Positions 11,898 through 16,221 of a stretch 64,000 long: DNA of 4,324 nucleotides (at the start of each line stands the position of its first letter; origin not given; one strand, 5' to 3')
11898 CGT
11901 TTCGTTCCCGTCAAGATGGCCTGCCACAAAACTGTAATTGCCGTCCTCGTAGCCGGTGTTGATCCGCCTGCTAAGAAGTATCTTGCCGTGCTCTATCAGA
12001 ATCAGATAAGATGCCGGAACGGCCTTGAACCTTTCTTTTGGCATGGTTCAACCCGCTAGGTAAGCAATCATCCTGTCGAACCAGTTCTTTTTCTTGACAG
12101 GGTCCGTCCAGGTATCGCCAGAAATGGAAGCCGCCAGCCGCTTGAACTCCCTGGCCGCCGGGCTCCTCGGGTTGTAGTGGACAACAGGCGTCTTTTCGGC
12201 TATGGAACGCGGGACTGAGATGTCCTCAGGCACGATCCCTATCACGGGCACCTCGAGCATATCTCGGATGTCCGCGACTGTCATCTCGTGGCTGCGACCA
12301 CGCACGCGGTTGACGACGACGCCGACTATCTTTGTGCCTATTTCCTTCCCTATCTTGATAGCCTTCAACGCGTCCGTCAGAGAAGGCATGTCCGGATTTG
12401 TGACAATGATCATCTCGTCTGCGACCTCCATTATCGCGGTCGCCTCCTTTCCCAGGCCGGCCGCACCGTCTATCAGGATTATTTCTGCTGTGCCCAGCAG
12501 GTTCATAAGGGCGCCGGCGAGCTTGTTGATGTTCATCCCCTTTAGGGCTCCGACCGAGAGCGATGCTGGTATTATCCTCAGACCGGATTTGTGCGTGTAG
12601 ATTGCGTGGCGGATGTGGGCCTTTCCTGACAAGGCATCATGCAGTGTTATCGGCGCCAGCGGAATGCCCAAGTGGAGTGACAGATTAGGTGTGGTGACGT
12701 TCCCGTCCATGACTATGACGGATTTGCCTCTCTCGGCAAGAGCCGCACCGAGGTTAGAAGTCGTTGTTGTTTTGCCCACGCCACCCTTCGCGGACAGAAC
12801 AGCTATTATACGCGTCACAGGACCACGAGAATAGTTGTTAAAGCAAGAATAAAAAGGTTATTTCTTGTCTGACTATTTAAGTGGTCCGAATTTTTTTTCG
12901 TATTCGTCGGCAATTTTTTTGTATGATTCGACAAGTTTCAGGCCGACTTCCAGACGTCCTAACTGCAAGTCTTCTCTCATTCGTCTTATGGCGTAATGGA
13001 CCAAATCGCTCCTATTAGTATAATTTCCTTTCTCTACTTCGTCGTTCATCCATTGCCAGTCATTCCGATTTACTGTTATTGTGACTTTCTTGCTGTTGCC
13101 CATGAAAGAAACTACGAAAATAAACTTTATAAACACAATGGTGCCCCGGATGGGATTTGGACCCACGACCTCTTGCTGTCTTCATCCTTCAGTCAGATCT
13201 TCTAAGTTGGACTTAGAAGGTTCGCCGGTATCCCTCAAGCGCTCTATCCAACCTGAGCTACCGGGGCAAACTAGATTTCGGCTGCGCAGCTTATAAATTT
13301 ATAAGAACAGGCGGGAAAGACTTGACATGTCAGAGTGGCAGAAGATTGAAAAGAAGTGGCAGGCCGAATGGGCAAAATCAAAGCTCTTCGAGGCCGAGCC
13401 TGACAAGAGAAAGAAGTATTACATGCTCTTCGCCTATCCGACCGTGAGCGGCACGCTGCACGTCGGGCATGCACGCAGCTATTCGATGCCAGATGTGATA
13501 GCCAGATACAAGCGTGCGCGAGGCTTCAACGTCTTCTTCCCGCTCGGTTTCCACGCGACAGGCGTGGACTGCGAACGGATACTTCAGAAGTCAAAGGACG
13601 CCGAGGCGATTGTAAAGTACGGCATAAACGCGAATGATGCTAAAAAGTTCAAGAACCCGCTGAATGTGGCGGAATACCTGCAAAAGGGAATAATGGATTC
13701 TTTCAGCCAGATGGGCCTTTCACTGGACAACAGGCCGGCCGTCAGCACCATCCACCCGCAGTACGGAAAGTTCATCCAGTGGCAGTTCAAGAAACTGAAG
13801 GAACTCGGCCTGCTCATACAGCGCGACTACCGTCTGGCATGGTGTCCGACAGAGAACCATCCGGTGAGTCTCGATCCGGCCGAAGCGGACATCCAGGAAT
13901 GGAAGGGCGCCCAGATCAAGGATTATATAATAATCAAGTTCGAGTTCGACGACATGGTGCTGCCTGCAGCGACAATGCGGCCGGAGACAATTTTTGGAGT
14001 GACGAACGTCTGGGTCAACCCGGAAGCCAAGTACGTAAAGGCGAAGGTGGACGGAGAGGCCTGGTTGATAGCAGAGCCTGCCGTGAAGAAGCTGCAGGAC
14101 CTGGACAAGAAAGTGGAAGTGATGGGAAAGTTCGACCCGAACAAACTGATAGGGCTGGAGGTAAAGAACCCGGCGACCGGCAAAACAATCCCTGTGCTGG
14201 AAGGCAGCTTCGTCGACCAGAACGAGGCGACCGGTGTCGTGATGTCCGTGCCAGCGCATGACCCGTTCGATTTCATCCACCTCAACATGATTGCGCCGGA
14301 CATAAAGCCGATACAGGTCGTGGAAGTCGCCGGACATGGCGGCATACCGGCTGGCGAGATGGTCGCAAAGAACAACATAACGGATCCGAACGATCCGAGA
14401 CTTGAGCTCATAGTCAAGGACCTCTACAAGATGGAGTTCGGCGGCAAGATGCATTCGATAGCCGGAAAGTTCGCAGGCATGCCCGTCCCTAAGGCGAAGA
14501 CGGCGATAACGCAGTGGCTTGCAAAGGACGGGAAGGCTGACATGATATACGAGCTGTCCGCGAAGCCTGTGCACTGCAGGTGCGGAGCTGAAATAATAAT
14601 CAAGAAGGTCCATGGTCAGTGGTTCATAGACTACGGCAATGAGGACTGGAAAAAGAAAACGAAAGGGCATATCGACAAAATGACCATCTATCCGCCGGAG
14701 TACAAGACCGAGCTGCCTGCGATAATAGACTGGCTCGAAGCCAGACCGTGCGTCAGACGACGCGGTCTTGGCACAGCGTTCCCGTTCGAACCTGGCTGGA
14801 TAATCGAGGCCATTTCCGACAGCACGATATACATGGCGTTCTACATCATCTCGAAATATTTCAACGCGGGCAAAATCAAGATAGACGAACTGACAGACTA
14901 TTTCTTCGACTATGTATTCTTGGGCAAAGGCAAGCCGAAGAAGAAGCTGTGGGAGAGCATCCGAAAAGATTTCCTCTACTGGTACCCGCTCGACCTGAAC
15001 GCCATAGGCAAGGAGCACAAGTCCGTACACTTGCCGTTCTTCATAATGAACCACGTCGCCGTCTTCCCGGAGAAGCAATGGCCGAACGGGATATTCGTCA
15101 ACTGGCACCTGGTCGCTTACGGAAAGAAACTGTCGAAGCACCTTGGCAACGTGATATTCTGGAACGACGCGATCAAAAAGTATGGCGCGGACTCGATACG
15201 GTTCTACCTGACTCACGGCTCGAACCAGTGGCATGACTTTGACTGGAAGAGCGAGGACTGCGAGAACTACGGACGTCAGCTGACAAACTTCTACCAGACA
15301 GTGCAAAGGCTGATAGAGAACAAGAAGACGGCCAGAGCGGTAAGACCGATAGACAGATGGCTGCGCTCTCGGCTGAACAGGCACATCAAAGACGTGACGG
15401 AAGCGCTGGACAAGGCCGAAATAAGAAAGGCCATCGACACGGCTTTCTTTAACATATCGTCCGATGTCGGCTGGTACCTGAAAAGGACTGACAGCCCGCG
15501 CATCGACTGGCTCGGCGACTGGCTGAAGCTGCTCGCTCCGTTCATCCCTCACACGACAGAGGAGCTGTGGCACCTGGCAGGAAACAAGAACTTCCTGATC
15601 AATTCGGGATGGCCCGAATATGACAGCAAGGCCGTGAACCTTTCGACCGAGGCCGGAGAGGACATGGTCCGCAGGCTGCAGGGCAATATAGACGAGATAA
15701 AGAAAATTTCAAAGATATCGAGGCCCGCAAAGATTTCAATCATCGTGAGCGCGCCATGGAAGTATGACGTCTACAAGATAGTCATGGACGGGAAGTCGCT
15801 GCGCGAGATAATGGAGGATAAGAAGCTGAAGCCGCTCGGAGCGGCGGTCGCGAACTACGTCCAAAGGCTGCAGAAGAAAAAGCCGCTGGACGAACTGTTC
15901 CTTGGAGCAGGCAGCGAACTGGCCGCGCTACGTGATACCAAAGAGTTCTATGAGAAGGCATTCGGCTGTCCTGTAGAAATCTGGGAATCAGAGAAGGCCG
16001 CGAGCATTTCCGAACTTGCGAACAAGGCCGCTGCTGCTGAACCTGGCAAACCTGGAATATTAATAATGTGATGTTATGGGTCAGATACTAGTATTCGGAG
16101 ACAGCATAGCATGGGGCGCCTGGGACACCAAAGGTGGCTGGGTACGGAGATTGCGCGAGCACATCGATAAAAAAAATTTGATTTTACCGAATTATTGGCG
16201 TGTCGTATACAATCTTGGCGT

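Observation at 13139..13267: tRNA gene with about 51 nt of inserted sequence; no canonical-position intron yields a valid anticodon loop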

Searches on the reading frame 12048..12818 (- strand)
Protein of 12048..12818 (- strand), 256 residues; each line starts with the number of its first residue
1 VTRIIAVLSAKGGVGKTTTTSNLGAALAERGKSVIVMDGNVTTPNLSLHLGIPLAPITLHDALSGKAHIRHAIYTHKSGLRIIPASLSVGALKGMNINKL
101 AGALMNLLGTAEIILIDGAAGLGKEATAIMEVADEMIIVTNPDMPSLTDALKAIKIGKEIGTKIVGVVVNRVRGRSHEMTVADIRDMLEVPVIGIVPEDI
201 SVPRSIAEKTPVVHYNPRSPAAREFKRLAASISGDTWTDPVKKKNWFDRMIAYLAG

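Call 13: search_protein_families(library=pfam, proteins=[window:12048-12818:-])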
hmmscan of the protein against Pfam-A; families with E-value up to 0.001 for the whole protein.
window:12048-12818:- (256 aa): 7 families
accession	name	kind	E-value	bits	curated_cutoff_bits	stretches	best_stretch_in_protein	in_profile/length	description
PF01656.29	CbiA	-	8.3e-24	84.4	25.4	1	5-212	1-125/125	CobQ/CobB/MinD/ParA nucleotide binding domain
PF10609.15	ParA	-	3e-22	79.7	27.1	1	2-232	3-245/246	NUBPL iron-transfer P-loop NTPase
PF13614.12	AAA_31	-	5.3e-17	62.8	27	1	2-148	1-155/177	AAA domain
PF00142.24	Fer4_NifH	-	4.6e-15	56.3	25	2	130-235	137-247/271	4Fe-4S iron sulfur cluster binding proteins, NifH/frxC family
PF06564.18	CBP_BcsQ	-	9.7e-13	48.6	21.3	1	4-230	3-231/234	Cellulose biosynthesis protein BcsQ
PF13500.12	AAA_26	-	1.2e-07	32.3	27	1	107-202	95-194/198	AAA domain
PF02374.21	ArsA_ATPase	-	1e-06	28.6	24.3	1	7-37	5-35/305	Anion-transporting ATPase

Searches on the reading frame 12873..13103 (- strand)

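Call 13: search_protein_families(library=pfam, proteins=[window:12873-13103:-])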
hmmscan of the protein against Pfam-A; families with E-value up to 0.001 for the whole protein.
window:12873-13103:- (76 aa): 1 family
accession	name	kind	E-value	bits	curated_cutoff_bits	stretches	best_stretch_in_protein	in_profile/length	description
PF17723.7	RHH_8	-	3.4e-05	24.3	25.4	1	4-42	3-41/119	Ribbon-Helix-Helix transcriptional regulator family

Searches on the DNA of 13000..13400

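Call 5: search_rna_families(source=window, start=13000, end=13400, threshold=evalue, max_evalue=10, show_alignments=3)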
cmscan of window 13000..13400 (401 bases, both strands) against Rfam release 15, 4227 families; matches with E-value up to 10: 0.
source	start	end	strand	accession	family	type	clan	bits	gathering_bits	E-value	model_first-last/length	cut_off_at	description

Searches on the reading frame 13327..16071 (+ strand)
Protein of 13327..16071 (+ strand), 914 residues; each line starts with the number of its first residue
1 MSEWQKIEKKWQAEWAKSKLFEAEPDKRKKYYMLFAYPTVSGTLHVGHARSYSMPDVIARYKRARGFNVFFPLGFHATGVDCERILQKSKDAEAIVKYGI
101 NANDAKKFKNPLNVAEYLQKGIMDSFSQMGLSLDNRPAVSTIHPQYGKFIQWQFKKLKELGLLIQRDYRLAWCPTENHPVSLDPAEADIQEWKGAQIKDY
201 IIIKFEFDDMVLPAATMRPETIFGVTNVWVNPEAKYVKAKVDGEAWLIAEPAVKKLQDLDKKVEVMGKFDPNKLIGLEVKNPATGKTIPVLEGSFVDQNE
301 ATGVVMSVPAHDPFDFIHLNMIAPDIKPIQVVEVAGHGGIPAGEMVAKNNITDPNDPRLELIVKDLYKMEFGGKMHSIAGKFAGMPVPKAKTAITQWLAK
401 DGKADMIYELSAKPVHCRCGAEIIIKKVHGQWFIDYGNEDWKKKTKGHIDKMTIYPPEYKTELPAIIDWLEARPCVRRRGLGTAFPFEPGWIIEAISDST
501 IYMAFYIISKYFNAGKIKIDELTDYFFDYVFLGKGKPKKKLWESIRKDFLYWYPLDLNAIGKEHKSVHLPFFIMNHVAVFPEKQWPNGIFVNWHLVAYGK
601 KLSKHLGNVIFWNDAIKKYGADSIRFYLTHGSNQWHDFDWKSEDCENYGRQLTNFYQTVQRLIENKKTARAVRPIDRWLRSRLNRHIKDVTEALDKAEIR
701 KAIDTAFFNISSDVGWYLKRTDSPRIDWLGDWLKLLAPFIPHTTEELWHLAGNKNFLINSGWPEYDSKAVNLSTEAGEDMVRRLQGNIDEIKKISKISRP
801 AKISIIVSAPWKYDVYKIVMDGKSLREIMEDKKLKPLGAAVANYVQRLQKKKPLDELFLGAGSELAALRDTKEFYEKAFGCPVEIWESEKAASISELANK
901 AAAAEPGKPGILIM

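Call 13: search_protein_families(library=pfam, proteins=[window:13327-16071:+])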
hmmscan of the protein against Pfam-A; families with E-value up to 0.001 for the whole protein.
window:13327-16071:+ (914 aa): 6 families
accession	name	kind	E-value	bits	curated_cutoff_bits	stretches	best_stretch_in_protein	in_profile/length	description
PF00133.28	tRNA-synt_1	-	1.6e-31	109.9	22.7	1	11-640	2-413/414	tRNA synthetases class I (I, L, M and V)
PF08264.19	Anticodon_1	-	1.5e-23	83.7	25.1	1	676-805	1-146/148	Anticodon-binding domain of tRNA ligase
PF09334.17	tRNA-synt_1g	-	3.3e-18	66.1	20.1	2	558-646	286-372/391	tRNA synthetases class I (M)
PF13603.12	tRNA-synt_1_2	-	8e-12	45.5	25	1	203-323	12-133/185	Leucyl-tRNA synthetase, editing domain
PF01406.26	tRNA-synt_1e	-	2.4e-11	44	27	2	27-96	6-72/301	tRNA synthetases class I (C) catalytic domain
PF01921.24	tRNA-synt_1f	-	0.00011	21.7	27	0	10-69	2-61/360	tRNA synthetases class I (K)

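Call 17: find_encoding_contigs(protein=window:13327-16071:+, flank=3000, max_places=6)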
Protein window:13327-16071:+ (914 aa): 3 contigs read that carry it; 1 place shown.
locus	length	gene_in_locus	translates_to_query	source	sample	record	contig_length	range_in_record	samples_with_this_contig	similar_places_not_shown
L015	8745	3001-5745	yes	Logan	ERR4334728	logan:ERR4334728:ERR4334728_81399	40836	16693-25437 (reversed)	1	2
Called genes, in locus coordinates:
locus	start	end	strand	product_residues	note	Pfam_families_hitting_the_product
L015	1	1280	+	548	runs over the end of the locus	PF03483:B3_4 (weak), PF03484:B5, PF01409:tRNA-synt_2d (weak), PF17759:tRNA_synthFbeta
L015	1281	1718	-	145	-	PF00293:NUDIX, PF14815:NUDIX_4 (weak)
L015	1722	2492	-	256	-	PF01656:CbiA, PF02374:ArsA_ATPase (faint), PF06564:CBP_BcsQ, PF10609:ParA, PF13614:AAA_31, PF13500:AAA_26 (weak), PF00142:Fer4_NifH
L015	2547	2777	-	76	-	-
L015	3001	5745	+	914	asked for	PF00133:tRNA-synt_1, PF01406:tRNA-synt_1e (faint), PF09334:tRNA-synt_1g (weak), PF13603:tRNA-synt_1_2, PF09334:tRNA-synt_1g, PF08264:Anticodon_1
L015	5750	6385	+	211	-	PF00657:Lipase_GDSL, PF13472:Lipase_GDSL_2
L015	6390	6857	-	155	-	PF00565:SNase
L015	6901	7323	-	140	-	PF00293:NUDIX, PF14815:NUDIX_4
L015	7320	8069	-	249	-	PF01978:TrmB (weak)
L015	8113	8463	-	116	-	-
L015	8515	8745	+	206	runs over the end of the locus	PF00254:FKBP_C, PF22199:FKBP26_IF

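Call 32: find_homologous_proteins(query=window:13327-16071:+, max_evalue=1e-50)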
Query window:13327-16071:+ (914 aa): 2284 proteins with E <= 1e-50 among 8000 candidates; the best 120 are listed.
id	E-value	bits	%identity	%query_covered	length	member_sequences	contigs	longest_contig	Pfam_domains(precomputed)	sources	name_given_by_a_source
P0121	0.0e+0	2144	100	100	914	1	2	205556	PF09334.18,PF01406.26,PF08264.20,PF13603.13,PF00133.29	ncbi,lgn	-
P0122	0.0e+0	1761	79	100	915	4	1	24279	PF09334.18,PF01406.26,PF08264.20,PF13603.13,PF00133.29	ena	-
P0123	0.0e+0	1719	77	100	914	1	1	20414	PF09334.18,PF01406.26,PF08264.20,PF13603.13,PF00133.29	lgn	-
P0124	0.0e+0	1711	77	100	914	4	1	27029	PF09334.18,PF01406.26,PF08264.20,PF13603.13,PF00133.29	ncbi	ncbi:MAG: leucine--tRNA ligase [Candidatus Aenigmatarchaeota archaeon]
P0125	0.0e+0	1408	64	100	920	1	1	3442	PF09334.18,PF01406.26,PF08264.20,PF13603.13,PF01921.25,PF00133.29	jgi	jgi:leucyl-tRNA synthetase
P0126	0.0e+0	1331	62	99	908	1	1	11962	PF09334.18,PF01406.26,PF08264.20,PF13603.13,PF00133.29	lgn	-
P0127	0.0e+0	1313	61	99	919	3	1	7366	PF09334.18,PF01406.26,PF08264.20,PF13603.13,PF00133.29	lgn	-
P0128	0.0e+0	1295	61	99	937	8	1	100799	PF09334.18,PF01406.26,PF08264.20,PF13603.13,PF00133.29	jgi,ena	-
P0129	0.0e+0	1288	61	100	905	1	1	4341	PF09334.18,PF01406.26,PF08264.20,PF13603.13,PF00133.29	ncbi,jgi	-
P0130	0.0e+0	1279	59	100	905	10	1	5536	PF09334.18,PF01406.26,PF08264.20,PF13603.13,PF00133.29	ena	-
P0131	0.0e+0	1276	59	100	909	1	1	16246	PF09334.18,PF01406.26,PF08264.20,PF13603.13,PF00133.29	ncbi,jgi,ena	-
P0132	0.0e+0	1268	60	99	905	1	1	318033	PF09334.18,PF01406.26,PF08264.20,PF13603.13,PF00133.29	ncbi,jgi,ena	-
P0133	0.0e+0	1264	59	100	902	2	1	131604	PF09334.18,PF01406.26,PF08264.20,PF13603.13,PF00133.29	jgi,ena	-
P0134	0.0e+0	1261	59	99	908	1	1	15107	PF09334.18,PF01406.26,PF08264.20,PF13603.13,PF01921.25,PF00133.29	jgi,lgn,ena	-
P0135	0.0e+0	1260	59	99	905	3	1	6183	PF09334.18,PF01406.26,PF08264.20,PF13603.13,PF00133.29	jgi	jgi:leucyl-tRNA synthetase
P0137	0.0e+0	1259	59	100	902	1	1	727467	PF09334.18,PF01406.26,PF08264.20,PF13603.13,PF00133.29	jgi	jgi:leucyl-tRNA synthetase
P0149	0.0e+0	1221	58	99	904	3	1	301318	PF09334.18,PF01406.26,PF08264.20,PF13603.13,PF00133.29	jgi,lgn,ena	-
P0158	0.0e+0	1190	58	98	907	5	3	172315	PF09334.18,PF01406.26,PF08264.20,PF13603.13,PF00133.29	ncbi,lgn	ncbi:MAG: leucine--tRNA ligase [Candidatus Aenigmatarchaeota archaeon]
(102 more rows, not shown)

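Call 33: find_encoding_contigs(protein=P0122, flank=1500, max_places=1)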
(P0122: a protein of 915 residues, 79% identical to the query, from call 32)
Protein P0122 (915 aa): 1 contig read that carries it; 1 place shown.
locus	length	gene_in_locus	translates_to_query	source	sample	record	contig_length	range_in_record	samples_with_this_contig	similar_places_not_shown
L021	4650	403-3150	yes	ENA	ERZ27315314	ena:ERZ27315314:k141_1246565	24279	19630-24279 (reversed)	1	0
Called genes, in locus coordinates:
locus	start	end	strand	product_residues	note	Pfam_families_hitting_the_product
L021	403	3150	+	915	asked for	PF00133:tRNA-synt_1, PF01406:tRNA-synt_1e (faint), PF09334:tRNA-synt_1g (weak), PF13603:tRNA-synt_1_2, PF09334:tRNA-synt_1g, PF08264:Anticodon_1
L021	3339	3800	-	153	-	PF00565:SNase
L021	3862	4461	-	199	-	PF02633:Creatininase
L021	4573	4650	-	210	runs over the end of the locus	PF00657:Lipase_GDSL, PF04311:DUF459 (faint), PF13472:Lipase_GDSL_2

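Call 34: find_encoding_contigs(protein=P0123, flank=1500, max_places=1)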
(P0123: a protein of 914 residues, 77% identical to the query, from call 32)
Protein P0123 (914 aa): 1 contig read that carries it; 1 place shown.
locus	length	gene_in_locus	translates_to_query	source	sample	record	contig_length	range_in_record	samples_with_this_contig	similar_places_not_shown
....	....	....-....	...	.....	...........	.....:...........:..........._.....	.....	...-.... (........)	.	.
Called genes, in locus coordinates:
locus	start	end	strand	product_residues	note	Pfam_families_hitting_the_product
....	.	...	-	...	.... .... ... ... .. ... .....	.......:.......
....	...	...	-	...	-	-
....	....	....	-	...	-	-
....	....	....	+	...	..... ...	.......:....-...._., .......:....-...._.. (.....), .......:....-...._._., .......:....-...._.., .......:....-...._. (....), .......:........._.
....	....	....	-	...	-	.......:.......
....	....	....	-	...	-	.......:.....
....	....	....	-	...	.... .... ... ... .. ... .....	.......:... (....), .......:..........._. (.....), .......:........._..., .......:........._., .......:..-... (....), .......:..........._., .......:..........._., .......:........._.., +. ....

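Call 35: find_encoding_contigs(protein=P0124, flank=1500, max_places=1)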
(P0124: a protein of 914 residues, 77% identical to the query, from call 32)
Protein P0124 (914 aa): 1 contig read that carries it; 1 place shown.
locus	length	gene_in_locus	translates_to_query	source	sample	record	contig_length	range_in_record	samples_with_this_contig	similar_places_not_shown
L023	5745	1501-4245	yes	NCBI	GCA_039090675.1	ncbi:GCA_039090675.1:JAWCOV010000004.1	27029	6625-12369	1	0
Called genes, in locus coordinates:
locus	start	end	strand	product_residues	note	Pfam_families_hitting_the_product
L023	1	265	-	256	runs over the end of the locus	PF00142:Fer4_NifH, PF01656:CbiA, PF02374:ArsA_ATPase (weak), PF06564:CBP_BcsQ, PF10609:ParA, PF13614:AAA_31, PF13500:AAA_26 (weak)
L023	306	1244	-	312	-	PF01400:Astacin (faint), PF00413:Peptidase_M10, PF07705:CARDB (weak)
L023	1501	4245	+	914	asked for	PF00133:tRNA-synt_1, PF01406:tRNA-synt_1e (faint), PF13603:tRNA-synt_1_2, PF09334:tRNA-synt_1g, PF08264:Anticodon_1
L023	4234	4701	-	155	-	PF00565:SNase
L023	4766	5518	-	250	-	PF01978:TrmB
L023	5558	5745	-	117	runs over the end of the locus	-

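Call 36: find_encoding_contigs(protein=P0128, flank=1500, max_places=1)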
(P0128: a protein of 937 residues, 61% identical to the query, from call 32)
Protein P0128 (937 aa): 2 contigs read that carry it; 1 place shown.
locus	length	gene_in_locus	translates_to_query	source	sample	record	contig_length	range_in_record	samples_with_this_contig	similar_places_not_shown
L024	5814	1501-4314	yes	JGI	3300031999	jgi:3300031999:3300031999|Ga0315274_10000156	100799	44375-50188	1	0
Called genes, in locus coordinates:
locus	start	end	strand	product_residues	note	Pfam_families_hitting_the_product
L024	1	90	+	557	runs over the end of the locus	PF03484:B5, PF17759:tRNA_synthFbeta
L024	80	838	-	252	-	PF00142:Fer4_NifH (faint), PF01656:CbiA, PF06564:CBP_BcsQ (faint), PF10609:ParA, PF13500:AAA_26 (faint), PF13614:AAA_31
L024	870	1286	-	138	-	PF00293:NUDIX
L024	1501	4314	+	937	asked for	PF00133:tRNA-synt_1, PF13603:tRNA-synt_1_2, PF01406:tRNA-synt_1e (weak), PF09334:tRNA-synt_1g, PF08264:Anticodon_1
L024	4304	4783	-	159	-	PF00565:SNase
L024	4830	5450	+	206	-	PF00254:FKBP_C, PF22199:FKBP26_IF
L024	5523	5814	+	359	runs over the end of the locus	PF00091:Tubulin, PF12327:FtsZ_C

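Call 38: find_encoding_contigs(protein=P0132, flank=1500, max_places=1)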
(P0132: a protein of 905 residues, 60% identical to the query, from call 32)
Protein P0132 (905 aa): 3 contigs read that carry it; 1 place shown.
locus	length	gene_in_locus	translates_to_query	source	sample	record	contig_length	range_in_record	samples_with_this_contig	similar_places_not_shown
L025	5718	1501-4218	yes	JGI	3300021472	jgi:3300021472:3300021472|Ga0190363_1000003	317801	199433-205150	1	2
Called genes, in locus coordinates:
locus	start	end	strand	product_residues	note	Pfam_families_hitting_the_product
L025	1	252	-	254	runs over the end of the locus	PF00142:Fer4_NifH, PF01656:CbiA, PF02374:ArsA_ATPase (faint), PF06564:CBP_BcsQ, PF10609:ParA, PF13614:AAA_31, PF13500:AAA_26 (weak)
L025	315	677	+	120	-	-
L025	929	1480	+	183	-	PF01966:HD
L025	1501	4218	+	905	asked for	PF00133:tRNA-synt_1, PF01406:tRNA-synt_1e (weak), PF09334:tRNA-synt_1g, PF13603:tRNA-synt_1_2, PF09334:tRNA-synt_1g, PF08264:Anticodon_1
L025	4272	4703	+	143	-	PF00565:SNase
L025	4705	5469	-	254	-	-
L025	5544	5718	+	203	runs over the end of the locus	PF00254:FKBP_C, PF22199:FKBP26_IF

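Call 39: find_encoding_contigs(protein=P0137, flank=1500, max_places=1)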
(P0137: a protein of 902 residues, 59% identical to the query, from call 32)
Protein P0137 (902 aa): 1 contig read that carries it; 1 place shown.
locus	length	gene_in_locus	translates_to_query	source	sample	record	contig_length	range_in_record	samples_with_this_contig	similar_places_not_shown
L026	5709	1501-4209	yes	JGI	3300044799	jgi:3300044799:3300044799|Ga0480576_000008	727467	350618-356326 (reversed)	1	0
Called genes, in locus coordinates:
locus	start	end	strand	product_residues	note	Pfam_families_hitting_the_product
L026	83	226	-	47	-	-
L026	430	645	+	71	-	-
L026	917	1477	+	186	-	PF01966:HD (weak)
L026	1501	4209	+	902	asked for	PF00133:tRNA-synt_1, PF01406:tRNA-synt_1e (faint), PF09334:tRNA-synt_1g, PF13603:tRNA-synt_1_2, PF09334:tRNA-synt_1g, PF08264:Anticodon_1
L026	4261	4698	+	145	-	PF00565:SNase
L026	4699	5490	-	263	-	PF06500:FrsA-like (weak), PF12740:PETase (weak), PF01738:DLH, PF20434:BD-FAE, PF00561:Abhydrolase_1 (weak), PF12697:Abhydrolase_6 (weak), PF00326:Peptidase_S9, PF12146:Hydrolase_4, +3 more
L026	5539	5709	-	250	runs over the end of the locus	-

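Call 40: find_encoding_contigs(protein=P0158, flank=1500, max_places=1)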
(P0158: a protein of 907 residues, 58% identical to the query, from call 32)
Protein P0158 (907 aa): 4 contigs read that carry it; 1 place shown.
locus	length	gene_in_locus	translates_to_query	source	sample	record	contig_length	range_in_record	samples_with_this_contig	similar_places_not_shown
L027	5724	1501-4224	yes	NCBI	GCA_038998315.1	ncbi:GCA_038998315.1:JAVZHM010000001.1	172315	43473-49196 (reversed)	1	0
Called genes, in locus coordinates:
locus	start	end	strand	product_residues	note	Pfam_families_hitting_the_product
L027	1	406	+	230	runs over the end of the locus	-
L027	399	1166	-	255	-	PF01656:CbiA, PF02374:ArsA_ATPase (weak), PF06564:CBP_BcsQ, PF10609:ParA, PF13614:AAA_31, PF13500:AAA_26, PF00142:Fer4_NifH, PF10609:ParA (weak)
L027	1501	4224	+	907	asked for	PF00133:tRNA-synt_1, PF01406:tRNA-synt_1e (weak), PF09334:tRNA-synt_1g, PF13603:tRNA-synt_1_2, PF09334:tRNA-synt_1g, PF01406:tRNA-synt_1e (weak), PF08264:Anticodon_1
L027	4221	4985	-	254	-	-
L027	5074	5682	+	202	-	PF00254:FKBP_C, PF22199:FKBP26_IF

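Call 41: find_encoding_contigs(protein=P0149, flank=1500, max_places=1)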
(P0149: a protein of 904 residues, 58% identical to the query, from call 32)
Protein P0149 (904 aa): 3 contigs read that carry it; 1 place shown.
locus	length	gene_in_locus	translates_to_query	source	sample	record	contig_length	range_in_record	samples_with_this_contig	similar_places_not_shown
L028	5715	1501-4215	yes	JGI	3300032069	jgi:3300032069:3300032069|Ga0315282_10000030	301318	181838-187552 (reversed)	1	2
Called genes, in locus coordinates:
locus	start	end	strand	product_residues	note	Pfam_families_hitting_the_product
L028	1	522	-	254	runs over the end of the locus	PF00142:Fer4_NifH (faint), PF01656:CbiA, PF06564:CBP_BcsQ, PF10609:ParA, PF13614:AAA_31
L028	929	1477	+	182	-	PF01966:HD (weak)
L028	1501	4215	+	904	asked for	PF00133:tRNA-synt_1, PF01406:tRNA-synt_1e (faint), PF09334:tRNA-synt_1g, PF13603:tRNA-synt_1_2, PF08264:Anticodon_1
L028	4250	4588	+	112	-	-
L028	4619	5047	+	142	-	PF00565:SNase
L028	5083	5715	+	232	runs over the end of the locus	PF00657:Lipase_GDSL (weak), PF13472:Lipase_GDSL_2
